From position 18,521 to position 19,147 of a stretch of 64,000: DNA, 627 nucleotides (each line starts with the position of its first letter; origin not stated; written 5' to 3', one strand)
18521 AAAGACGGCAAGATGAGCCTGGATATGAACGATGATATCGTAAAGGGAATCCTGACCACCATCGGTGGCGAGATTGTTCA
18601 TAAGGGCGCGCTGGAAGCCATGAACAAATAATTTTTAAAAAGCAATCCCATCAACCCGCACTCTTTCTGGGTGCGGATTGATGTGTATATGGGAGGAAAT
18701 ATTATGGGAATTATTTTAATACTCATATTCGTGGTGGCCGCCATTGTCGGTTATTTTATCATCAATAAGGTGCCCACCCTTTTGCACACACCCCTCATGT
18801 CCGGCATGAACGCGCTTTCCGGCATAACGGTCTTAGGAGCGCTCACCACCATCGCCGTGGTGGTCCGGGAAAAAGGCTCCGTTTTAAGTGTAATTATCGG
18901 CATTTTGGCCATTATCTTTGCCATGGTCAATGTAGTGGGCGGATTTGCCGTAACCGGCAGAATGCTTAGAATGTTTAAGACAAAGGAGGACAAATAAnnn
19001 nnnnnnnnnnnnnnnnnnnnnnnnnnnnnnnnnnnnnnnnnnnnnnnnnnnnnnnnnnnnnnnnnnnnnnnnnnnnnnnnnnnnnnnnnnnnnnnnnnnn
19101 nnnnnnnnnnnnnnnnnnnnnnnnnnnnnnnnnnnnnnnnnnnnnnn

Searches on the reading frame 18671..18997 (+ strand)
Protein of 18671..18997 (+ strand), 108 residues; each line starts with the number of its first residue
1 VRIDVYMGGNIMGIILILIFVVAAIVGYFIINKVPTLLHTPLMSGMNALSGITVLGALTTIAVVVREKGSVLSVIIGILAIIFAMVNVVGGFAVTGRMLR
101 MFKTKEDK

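Call 6: search_protein_families(library=pfam, proteins=[window:18671-18997:+])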
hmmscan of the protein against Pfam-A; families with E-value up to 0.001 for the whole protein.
window:18671-18997:+ (108 aa): 1 family
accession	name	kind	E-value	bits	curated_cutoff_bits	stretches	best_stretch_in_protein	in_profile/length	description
PF12769.12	PNTB_4TM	-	3e-28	98.5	26.2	1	17-103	2-84/85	4TM region of pyridine nucleotide transhydrogenase, mitoch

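Call 39: search_protein_families(library=ncbifam, proteins=[window:18671-18997:+], max_evalue=0.001)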
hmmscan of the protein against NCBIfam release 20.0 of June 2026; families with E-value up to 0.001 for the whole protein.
window:18671-18997:+ (108 aa): 2 families
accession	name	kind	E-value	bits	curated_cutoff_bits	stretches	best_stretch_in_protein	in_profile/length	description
NF006942.0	PRK09424.1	equivalog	1.7e-22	79.8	383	1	17-104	427-509/510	Re/Si-specific NAD(P)(+) transhydrogenase subunit alpha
TIGR00561.1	pntA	equivalog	7.9e-19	67.7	444.4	1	18-103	428-509/511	Re/Si-specific NAD(P)(+) transhydrogenase subunit alpha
